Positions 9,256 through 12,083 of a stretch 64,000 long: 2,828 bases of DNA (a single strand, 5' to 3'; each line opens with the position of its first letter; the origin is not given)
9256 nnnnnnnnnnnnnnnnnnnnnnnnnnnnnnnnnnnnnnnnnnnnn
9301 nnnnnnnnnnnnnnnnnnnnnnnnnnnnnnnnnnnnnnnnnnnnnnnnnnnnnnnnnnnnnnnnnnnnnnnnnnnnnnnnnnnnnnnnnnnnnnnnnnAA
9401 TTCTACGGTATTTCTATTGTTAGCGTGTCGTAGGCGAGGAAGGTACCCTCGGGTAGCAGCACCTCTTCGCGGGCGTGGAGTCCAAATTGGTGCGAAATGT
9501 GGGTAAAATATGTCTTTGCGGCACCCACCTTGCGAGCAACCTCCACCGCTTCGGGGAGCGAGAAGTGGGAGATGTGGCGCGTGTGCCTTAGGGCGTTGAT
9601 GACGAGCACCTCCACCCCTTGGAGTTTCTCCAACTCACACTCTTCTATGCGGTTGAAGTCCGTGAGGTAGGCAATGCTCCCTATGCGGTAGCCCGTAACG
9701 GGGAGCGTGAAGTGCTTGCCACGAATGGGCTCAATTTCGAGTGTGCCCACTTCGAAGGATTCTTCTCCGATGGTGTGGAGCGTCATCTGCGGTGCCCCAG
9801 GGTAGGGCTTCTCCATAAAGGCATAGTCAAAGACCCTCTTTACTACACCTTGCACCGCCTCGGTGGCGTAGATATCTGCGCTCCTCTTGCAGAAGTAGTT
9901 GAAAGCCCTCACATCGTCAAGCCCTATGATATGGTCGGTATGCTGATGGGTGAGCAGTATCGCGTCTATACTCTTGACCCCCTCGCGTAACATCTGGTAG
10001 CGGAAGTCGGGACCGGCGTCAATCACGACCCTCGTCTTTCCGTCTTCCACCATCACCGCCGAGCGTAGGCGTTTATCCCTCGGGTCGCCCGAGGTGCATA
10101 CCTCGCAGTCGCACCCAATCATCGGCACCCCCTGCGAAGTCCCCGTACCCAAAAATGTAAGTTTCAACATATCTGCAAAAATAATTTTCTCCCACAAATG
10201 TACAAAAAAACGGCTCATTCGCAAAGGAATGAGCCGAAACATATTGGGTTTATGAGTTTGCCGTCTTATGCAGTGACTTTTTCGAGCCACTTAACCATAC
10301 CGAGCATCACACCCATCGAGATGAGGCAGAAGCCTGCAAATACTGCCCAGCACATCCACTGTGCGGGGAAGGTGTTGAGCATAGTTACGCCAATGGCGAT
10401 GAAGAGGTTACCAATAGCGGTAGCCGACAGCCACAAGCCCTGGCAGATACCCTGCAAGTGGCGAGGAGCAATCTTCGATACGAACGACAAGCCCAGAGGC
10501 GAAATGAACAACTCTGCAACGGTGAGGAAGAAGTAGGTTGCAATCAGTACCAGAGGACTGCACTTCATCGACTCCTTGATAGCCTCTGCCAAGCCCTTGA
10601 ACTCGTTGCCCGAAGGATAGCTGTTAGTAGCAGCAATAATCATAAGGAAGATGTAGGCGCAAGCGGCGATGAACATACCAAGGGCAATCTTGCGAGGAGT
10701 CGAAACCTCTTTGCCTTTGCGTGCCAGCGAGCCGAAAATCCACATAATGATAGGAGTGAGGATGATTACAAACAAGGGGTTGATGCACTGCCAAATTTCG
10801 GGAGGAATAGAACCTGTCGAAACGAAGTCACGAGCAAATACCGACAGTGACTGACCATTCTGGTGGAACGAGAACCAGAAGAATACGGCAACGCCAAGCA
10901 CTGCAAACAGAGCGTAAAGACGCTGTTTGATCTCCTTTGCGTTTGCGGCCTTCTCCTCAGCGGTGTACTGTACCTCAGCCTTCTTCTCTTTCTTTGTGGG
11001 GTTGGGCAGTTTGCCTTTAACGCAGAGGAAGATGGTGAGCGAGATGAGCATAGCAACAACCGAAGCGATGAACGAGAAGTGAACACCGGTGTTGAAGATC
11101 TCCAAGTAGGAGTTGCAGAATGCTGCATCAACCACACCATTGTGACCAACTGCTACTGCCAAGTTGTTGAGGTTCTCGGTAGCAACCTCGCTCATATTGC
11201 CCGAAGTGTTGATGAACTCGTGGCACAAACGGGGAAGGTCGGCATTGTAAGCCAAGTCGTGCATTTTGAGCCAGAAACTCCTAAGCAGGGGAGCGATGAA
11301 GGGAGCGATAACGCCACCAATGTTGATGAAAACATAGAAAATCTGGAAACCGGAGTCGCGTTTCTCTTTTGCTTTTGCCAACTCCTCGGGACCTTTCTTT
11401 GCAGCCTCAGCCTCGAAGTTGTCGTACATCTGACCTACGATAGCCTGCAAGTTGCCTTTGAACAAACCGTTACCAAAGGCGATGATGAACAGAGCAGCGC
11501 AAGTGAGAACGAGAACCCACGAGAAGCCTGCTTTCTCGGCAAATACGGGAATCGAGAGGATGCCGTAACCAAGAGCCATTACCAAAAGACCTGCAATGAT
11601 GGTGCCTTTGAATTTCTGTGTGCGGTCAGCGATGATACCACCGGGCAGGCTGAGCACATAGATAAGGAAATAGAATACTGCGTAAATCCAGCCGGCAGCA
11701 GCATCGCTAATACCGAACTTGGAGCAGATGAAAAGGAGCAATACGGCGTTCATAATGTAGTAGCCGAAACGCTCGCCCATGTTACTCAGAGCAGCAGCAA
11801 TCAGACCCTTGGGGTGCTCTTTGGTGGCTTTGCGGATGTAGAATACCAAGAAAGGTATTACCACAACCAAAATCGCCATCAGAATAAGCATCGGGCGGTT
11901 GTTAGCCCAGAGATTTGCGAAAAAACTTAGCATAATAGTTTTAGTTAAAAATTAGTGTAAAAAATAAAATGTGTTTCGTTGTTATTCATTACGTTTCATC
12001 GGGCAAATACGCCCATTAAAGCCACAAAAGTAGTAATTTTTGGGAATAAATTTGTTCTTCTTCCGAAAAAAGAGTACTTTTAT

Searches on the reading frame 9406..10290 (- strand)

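Call 43: search_protein_families(library=pfam, proteins=[window:9406-10290:-], max_evalue=0.001)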
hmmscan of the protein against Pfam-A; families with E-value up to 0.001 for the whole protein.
window:9406-10290:- (295 aa): 3 families
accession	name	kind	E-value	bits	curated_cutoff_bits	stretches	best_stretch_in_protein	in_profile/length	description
PF12706.13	Lactamase_B_2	-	1.7e-40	139.2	27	1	86-265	1-200/200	Beta-lactamase superfamily domain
PF00753.33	Lactamase_B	-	1e-14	55.4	22.7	1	75-230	5-162/196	Metallo-beta-lactamase superfamily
PF16661.11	Lactamase_B_6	-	0.00059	19.7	27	0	85-147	6-76/193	Metallo-beta-lactamase superfamily domain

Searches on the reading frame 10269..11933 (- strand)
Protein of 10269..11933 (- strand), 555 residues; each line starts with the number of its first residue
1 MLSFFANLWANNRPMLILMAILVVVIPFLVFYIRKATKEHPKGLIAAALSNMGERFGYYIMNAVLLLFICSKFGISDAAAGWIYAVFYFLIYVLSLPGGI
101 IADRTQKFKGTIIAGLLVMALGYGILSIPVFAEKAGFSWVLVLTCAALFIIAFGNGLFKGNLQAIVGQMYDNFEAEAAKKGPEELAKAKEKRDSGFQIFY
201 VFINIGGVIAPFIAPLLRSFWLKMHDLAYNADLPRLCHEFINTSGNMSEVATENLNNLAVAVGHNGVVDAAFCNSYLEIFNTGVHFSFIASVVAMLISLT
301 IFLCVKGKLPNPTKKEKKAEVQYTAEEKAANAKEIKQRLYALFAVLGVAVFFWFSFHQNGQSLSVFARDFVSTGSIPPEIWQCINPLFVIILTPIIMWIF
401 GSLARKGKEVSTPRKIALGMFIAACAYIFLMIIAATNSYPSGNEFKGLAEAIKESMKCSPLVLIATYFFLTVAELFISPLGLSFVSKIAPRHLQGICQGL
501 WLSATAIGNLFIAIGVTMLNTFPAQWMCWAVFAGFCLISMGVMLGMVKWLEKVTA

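Call 43: search_protein_families(library=pfam, proteins=[window:10269-11933:-], max_evalue=0.001)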
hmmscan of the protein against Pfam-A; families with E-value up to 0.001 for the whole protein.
window:10269-11933:- (555 aa): 2 families
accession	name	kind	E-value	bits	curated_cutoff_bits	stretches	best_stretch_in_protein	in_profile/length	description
PF00854.27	PTR2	-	1.4e-48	166.1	27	2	325-524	189-384/392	POT family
PF07690.21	MFS_1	-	3.1e-17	62.9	33.4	2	49-218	3-145/347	Major Facilitator Superfamily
